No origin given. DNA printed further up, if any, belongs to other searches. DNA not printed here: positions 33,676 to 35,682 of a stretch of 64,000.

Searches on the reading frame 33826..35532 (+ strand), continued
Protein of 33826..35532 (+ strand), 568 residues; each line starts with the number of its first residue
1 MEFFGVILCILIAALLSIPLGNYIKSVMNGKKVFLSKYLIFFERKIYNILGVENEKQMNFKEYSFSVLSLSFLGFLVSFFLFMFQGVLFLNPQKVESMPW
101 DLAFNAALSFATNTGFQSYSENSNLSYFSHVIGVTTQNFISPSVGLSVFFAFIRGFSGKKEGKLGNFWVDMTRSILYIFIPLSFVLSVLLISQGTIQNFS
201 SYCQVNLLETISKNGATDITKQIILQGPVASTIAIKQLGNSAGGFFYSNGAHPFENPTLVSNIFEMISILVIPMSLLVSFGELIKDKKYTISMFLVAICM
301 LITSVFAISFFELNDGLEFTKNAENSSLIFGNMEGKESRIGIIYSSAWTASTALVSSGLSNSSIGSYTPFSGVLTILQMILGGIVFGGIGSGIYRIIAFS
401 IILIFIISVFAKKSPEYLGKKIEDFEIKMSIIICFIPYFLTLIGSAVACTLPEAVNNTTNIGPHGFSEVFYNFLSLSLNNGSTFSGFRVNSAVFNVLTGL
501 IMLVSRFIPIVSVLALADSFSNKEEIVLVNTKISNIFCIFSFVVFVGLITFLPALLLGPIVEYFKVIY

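Call 39: find_homologous_proteins(query=A3, max_evalue=1e-100)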
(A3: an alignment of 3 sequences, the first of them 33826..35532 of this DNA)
Query A3 (3 sequences) (568 aa, profile of the alignment): 7966 proteins with E <= 1e-100 among 8000 candidates; the best 120 are listed.
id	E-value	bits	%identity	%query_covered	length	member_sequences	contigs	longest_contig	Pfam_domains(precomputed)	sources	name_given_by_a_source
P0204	0.0e+0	1092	52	100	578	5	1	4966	PF03814.22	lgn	-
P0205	0.0e+0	1083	50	100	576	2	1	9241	PF03814.22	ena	-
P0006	0.0e+0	1037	99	100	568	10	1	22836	PF03814.22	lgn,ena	-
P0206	1.6e-282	957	52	100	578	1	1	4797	PF03814.22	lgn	-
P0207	1.8e-262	890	51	100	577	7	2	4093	PF03814.22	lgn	-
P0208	8.9e-224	763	47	99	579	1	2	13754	PF03814.22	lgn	-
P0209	1.0e-223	763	47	99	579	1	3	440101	PF03814.22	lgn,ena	-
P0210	1.1e-223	762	47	99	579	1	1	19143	PF03814.22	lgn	-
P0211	1.3e-223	762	47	99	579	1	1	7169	PF03814.22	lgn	-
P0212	1.5e-223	762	47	99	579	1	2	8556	PF03814.22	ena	-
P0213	1.8e-223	762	47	99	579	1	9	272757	PF03814.22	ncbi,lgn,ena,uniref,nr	ncbi:potassium-transporting ATPase subunit KdpA [Clostridium tertium]|uniref:potassium-transporting 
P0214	1.9e-223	762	47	99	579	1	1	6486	PF03814.22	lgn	-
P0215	1.9e-223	762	47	99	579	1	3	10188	PF03814.22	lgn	-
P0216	1.9e-223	762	47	99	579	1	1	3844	PF03814.22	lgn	-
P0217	2.1e-223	761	47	99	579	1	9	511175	PF03814.22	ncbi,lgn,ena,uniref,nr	ncbi:potassium-transporting ATPase subunit KdpA [Clostridium tertium]|uniref:potassium-transporting 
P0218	2.2e-223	761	47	99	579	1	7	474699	PF03814.22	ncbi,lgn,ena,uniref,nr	ncbi:MAG: potassium-transporting ATPase subunit KdpA [Clostridium sp.]|uniref:potassium-transporting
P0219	2.3e-223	761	47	99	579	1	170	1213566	PF03814.22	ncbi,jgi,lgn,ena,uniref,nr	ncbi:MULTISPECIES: potassium-transporting ATPase subunit KdpA [Clostridium]|jgi:K+-transporting ATPa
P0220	2.3e-223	761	47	99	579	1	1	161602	PF03814.22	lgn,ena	-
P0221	2.4e-223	761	47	99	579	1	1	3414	PF03814.22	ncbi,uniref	ncbi:potassium-transporting ATPase subunit KdpA [Clostridium tertium]|uniref:potassium-transporting 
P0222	2.9e-223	761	47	99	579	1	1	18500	PF03814.22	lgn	-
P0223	3.2e-223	761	46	99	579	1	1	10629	PF03814.22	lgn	-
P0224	3.2e-223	761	47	99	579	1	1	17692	PF03814.22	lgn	-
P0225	3.3e-223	761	47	99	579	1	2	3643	PF03814.22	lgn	-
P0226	3.4e-223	761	47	99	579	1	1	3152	PF03814.22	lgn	-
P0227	3.4e-223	761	47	99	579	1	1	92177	PF03814.22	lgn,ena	-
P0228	3.8e-223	761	47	99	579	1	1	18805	PF03814.22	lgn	-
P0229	4.2e-223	760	47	99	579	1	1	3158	PF03814.22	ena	-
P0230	5.0e-223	760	47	99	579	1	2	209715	PF03814.22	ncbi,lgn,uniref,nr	ncbi:potassium-transporting ATPase subunit KdpA [Clostridium tertium]|uniref:potassium-transporting 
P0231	5.2e-223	760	47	99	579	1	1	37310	PF03814.22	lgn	-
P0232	5.4e-223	760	47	99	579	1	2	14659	PF03814.22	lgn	-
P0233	5.8e-223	760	47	99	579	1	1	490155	PF03814.22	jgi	jgi:potassium-transporting ATPase potassium-binding subunit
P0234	7.5e-223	760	47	99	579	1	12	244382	PF03814.22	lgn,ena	-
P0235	8.0e-223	760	47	99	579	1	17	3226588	PF03814.22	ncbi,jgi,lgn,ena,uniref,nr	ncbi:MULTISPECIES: potassium-transporting ATPase subunit KdpA [Clostridium]|jgi:K+-transporting ATPa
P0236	9.0e-223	759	47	99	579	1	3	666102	PF03814.22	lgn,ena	-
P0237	1.2e-222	759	46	98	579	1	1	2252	PF03814.22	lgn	-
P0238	1.4e-222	759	47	99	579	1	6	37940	PF03814.22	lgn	-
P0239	2.3e-222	758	46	99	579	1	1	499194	PF03814.22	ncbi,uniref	ncbi:potassium-transporting ATPase subunit KdpA [Clostridium sartagoforme]|uniref:potassium-transpor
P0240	2.6e-222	758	46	99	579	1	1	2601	PF03814.22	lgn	-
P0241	2.8e-222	758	46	99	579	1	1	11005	PF03814.22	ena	-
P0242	3.0e-222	758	47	99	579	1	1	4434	PF03814.22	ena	-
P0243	4.2e-222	757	46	99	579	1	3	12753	PF03814.22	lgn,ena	-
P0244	6.4e-222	757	46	99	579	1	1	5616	PF03814.22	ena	-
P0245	1.2e-221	756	46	99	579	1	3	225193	PF03814.22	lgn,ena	-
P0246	1.9e-220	752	48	99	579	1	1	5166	PF03814.22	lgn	-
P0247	2.4e-218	745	49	99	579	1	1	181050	PF03814.22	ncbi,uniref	ncbi:potassium-transporting ATPase subunit KdpA [Clostridium nigeriense]|uniref:potassium-transporti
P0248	2.7e-218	745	49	99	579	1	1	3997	PF03814.22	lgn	-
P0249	9.1e-218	743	49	99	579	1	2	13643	PF03814.22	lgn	-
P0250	1.7e-217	742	48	99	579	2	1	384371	PF03814.22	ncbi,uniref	ncbi:potassium-transporting ATPase subunit KdpA [Clostridium nigeriense]|uniref:potassium-transporti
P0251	4.9e-217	740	48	99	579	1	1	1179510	PF03814.22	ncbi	ncbi:potassium-transporting ATPase subunit KdpA [Clostridium tertium]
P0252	1.5e-216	739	48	99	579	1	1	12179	PF03814.22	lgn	-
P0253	9.8e-214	730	47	93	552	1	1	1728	PF03814.22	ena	-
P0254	3.4e-211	721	46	96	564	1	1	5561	PF03814.22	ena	-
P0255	1.8e-209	715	45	98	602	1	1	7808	PF03814.22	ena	-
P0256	2.7e-209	715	45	98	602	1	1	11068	PF03814.22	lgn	-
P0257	2.8e-209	715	45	99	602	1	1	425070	PF03814.22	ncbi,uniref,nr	ncbi:potassium-transporting ATPase subunit KdpA [Clostridium sp. Marseille-P299]|uniref:potassium-tr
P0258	3.7e-209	714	45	98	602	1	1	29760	PF03814.22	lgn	-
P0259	1.7e-208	712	45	98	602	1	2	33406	PF03814.22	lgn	-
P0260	1.4e-196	673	44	97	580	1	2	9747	PF03814.22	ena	-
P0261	3.0e-190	652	43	96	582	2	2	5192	PF03814.22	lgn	-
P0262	3.9e-185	635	42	96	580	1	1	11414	PF03814.22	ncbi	-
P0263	1.1e-184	634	46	98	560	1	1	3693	PF03814.22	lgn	-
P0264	1.4e-184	633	46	98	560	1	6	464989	PF03814.22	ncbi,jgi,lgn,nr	ncbi:MAG: potassium-transporting ATPase subunit KdpA [Oscillospiraceae bacterium]|jgi:K+-transportin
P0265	9.0e-184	631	43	99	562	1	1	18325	PF03814.22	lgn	-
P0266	1.5e-183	630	43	99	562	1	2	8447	PF03814.22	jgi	jgi:potassium-transporting ATPase potassium-binding subunit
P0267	2.7e-183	629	42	96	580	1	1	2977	PF03814.22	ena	-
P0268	3.5e-183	629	41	95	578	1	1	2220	PF03814.22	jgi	jgi:K+-transporting ATPase ATPase A chain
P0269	5.4e-183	628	41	95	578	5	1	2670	PF03814.22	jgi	jgi:K+-transporting ATPase ATPase A chain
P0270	5.6e-183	628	44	99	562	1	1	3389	PF03814.22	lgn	-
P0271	1.5e-182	627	41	95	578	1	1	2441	PF03814.22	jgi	jgi:K+-transporting ATPase ATPase A chain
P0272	4.1e-182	625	42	96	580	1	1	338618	PF03814.22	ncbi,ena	-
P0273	2.2e-181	623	41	99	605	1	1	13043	PF03814.22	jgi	jgi:potassium-transporting ATPase potassium-binding subunit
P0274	7.6e-181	621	42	96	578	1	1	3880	PF03814.22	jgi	jgi:K+-transporting ATPase ATPase A chain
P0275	9.2e-181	621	41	97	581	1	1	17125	PF03814.22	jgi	jgi:K+-transporting ATPase ATPase A chain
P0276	1.9e-180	620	41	96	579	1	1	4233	PF03814.22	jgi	jgi:K+-transporting ATPase ATPase A chain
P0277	1.9e-180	620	40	96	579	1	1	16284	PF03814.22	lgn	-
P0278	2.0e-180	620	41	99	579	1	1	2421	PF03814.22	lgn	-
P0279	3.2e-180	619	40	98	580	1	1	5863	PF03814.22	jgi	jgi:K+-transporting ATPase ATPase A chain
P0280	3.3e-180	619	41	96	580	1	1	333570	PF03814.22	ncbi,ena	-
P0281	4.9e-180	618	40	98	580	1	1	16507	PF03814.22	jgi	jgi:K+-transporting ATPase ATPase A chain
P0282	6.3e-180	618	42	98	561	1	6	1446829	PF03814.22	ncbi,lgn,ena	-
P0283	6.9e-180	618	41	97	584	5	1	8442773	PF03814.22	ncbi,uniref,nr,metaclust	ncbi:potassium-transporting ATPase subunit KdpA [Planctomyces sp. SH-PL14]|uniref:potassium-transpor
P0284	2.6e-179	616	41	97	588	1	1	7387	PF03814.22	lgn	-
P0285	3.0e-179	616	40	99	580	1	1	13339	PF03814.22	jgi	jgi:K+-transporting ATPase ATPase A chain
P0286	3.9e-179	615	42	96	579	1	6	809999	PF03814.22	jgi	jgi:potassium-transporting ATPase potassium-binding subunit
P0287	4.0e-179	615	41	97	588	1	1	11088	PF03814.22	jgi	jgi:K+-transporting ATPase ATPase A chain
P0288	4.7e-179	615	41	97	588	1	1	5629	PF03814.22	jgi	jgi:K+-transporting ATPase ATPase A chain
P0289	6.4e-179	615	41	99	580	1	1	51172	PF03814.22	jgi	jgi:potassium-transporting ATPase potassium-binding subunit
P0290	6.7e-179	615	45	99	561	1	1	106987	PF03814.22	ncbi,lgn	-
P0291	8.0e-179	614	45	99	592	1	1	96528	PF03814.22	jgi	jgi:K+-transporting ATPase ATPase A chain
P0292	8.6e-179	614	40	99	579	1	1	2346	PF03814.22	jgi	-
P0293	2.2e-178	613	40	96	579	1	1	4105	PF03814.22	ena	-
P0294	2.4e-178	613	42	97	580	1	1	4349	PF03814.22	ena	-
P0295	2.8e-178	612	41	96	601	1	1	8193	PF03814.22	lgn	-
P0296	4.6e-178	612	42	97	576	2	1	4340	PF03814.22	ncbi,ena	-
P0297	4.6e-178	612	43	98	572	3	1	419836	PF03814.22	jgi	jgi:potassium-transporting ATPase potassium-binding subunit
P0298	4.7e-178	612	40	96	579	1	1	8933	PF03814.22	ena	-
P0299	7.5e-178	611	42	97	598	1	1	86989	PF03814.22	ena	-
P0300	8.7e-178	611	43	98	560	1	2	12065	PF03814.22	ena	-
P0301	1.2e-177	610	40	96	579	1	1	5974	PF03814.22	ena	-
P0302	1.2e-177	610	41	96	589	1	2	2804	PF03814.22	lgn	-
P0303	1.3e-177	610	42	96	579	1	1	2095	PF03814.22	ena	-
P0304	1.7e-177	610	40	96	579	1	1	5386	PF03814.22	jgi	-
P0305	2.9e-177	609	40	96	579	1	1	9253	PF03814.22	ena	-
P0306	4.7e-177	608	40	96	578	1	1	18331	PF03814.22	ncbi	-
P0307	4.8e-177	608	40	96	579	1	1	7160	PF03814.22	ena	-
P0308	5.5e-177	608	41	99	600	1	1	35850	PF03814.22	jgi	jgi:K+-transporting ATPase ATPase A chain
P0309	5.6e-177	608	40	98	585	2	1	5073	PF03814.22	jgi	-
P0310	5.7e-177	608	41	96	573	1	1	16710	PF03814.22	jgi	jgi:potassium-transporting ATPase potassium-binding subunit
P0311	6.1e-177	608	40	99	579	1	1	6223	PF03814.22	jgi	-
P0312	7.4e-177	608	42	96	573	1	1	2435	PF03814.22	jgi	jgi:potassium-transporting ATPase potassium-binding subunit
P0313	1.3e-176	607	42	96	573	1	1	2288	PF03814.22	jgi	jgi:potassium-transporting ATPase potassium-binding subunit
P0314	1.3e-176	607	40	96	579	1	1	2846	PF03814.22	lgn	-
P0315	1.3e-176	607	42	98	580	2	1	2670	PF03814.22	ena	-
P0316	1.5e-176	607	42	98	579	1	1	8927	PF03814.22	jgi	jgi:K+-transporting ATPase ATPase A chain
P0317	1.5e-176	607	42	96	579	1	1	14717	PF03814.22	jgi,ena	-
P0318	4.1e-176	605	40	96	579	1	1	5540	PF03814.22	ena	-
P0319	4.6e-176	605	39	96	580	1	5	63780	PF03814.22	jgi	jgi:K+-transporting ATPase ATPase A chain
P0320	4.6e-176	605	43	97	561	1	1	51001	PF03814.22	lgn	-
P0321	5.7e-176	605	43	97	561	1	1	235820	PF03814.22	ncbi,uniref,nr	ncbi:potassium-transporting ATPase subunit KdpA [Metaclostridioides mangenotii]|uniref:potassium-tra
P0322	5.9e-176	605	42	96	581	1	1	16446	PF03814.22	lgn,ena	-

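Call 40: find_encoding_contigs(protein=P0206, flank=5000, max_places=3)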
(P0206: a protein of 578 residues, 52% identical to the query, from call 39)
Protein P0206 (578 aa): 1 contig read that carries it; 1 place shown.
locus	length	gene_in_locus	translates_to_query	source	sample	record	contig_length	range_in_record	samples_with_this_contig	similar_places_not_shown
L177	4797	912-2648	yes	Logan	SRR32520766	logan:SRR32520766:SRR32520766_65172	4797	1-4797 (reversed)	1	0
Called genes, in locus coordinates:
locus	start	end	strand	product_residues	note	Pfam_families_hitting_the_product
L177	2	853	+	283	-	?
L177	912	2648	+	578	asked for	PF03814:KdpA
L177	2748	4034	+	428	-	-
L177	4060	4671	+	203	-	PF02669:KdpC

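Call 41: find_encoding_contigs(protein=P0207, flank=5000, max_places=4)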
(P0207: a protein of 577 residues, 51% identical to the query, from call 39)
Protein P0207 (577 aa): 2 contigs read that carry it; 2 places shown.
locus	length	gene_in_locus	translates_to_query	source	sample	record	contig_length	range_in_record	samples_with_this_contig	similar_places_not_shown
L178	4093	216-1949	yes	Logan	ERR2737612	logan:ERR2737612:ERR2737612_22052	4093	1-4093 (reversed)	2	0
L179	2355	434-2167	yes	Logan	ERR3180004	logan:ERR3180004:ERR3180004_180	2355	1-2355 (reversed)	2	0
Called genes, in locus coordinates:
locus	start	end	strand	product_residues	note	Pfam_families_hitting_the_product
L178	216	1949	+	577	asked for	PF03814:KdpA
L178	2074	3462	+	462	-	-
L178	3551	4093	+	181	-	?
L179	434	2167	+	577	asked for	PF03814:KdpA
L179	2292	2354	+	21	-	?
